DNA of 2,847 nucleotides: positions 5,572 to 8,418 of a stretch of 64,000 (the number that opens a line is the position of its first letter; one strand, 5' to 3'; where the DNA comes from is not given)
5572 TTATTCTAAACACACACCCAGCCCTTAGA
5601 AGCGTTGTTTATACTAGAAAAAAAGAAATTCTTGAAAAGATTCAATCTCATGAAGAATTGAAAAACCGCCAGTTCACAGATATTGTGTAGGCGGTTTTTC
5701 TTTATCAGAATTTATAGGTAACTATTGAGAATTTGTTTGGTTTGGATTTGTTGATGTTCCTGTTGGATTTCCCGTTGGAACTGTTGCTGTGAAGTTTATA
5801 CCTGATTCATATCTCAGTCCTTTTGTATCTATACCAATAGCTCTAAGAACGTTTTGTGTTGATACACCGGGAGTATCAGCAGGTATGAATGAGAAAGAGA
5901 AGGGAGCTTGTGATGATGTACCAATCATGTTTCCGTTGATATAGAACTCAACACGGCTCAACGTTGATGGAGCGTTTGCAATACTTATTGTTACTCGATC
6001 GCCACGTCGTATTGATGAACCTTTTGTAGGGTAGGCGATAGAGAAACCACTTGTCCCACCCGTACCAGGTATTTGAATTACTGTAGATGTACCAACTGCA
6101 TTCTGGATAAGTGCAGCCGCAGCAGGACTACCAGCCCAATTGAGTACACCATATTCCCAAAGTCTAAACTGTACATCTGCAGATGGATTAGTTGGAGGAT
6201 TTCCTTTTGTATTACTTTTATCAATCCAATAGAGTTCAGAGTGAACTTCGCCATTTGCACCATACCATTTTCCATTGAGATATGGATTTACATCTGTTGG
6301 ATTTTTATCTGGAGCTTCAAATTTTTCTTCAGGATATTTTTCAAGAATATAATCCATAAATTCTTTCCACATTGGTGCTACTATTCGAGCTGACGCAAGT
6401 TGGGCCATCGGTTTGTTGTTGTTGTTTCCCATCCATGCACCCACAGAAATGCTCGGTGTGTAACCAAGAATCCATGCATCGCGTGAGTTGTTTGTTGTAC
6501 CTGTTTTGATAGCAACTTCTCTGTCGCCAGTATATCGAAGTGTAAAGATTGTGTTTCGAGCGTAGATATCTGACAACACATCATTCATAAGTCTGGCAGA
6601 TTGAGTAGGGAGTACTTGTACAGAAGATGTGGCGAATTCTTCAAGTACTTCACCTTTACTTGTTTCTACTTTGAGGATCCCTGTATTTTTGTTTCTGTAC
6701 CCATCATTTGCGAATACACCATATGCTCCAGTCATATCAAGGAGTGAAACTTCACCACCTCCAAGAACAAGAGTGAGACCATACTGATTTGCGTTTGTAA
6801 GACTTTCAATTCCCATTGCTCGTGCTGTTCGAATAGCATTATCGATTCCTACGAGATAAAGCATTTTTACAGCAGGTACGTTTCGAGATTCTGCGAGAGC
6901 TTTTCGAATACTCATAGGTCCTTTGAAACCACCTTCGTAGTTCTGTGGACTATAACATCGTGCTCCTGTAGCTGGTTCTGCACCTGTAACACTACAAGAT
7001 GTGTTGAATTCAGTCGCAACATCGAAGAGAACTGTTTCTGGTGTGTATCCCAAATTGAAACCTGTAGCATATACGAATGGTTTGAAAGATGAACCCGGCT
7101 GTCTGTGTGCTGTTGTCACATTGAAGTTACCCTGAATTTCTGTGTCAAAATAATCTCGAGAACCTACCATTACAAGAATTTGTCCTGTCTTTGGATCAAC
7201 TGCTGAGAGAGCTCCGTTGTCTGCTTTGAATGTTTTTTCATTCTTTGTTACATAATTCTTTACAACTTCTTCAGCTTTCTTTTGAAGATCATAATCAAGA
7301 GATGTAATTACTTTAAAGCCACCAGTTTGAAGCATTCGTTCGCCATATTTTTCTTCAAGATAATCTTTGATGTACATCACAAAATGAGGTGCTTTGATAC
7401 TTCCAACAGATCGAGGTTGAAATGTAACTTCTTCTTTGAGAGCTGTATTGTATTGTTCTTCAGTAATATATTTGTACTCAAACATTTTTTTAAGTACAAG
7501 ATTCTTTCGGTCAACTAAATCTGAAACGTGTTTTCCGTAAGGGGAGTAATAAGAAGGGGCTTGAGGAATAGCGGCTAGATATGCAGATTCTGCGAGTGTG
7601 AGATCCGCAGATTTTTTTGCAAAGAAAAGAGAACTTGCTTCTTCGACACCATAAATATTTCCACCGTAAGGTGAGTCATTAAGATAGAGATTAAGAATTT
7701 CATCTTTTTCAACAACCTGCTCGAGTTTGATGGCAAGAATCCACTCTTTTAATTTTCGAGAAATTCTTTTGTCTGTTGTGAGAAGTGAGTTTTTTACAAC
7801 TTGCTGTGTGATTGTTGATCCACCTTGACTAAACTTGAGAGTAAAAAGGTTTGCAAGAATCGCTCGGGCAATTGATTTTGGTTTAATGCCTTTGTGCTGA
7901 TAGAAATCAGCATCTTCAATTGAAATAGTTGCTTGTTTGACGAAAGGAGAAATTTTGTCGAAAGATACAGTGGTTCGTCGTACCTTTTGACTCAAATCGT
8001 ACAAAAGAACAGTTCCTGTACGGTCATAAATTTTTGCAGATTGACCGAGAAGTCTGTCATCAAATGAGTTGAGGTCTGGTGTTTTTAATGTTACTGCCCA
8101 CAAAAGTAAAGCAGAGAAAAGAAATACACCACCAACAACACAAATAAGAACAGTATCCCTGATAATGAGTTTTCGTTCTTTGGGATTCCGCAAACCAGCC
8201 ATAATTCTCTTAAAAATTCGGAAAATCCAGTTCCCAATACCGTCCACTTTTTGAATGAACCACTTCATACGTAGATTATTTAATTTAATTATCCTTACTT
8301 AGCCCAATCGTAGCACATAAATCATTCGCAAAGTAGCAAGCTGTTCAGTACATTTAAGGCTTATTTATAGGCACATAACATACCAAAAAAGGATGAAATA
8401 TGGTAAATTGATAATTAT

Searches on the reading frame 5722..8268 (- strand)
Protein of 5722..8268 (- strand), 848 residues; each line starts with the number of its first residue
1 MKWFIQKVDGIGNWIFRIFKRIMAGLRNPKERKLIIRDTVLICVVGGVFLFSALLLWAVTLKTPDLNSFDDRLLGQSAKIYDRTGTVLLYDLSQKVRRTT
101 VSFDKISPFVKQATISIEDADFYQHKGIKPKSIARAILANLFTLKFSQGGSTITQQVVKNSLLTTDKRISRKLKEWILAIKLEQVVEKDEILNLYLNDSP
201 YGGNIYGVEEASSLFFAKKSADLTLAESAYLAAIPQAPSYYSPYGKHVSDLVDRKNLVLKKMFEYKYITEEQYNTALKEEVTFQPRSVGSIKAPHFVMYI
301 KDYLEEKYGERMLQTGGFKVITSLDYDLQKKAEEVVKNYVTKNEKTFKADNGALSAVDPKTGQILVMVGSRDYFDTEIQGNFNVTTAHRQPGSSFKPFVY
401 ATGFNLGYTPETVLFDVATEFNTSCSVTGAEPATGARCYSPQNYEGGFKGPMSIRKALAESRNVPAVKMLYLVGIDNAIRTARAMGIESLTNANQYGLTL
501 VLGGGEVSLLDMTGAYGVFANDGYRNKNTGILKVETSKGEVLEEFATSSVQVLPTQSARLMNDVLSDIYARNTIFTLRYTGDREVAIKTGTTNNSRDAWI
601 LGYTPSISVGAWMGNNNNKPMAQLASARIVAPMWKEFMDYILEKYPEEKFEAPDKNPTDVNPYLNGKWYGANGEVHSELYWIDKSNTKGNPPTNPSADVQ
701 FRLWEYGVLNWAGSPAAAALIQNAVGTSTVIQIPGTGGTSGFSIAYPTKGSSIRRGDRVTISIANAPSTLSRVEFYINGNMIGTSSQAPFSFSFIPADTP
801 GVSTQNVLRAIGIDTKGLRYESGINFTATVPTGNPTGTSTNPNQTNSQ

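Call 53: search_protein_families(library=pfam, proteins=[window:5722-8268:-], max_evalue=0.001)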
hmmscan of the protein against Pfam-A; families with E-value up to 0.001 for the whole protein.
window:5722-8268:- (848 aa): 3 families
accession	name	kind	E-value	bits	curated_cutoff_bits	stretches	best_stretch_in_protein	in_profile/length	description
PF00912.28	Transgly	-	1.4e-59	201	27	1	91-262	7-177/178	Transglycosylase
PF00905.27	Transpeptidase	-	8.1e-17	61.8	22.1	1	354-631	3-291/299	Penicillin binding protein transpeptidase domain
PF17957.7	Big_7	-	1.6e-10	41.9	24.1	1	743-798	4-60/70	Bacterial Ig domain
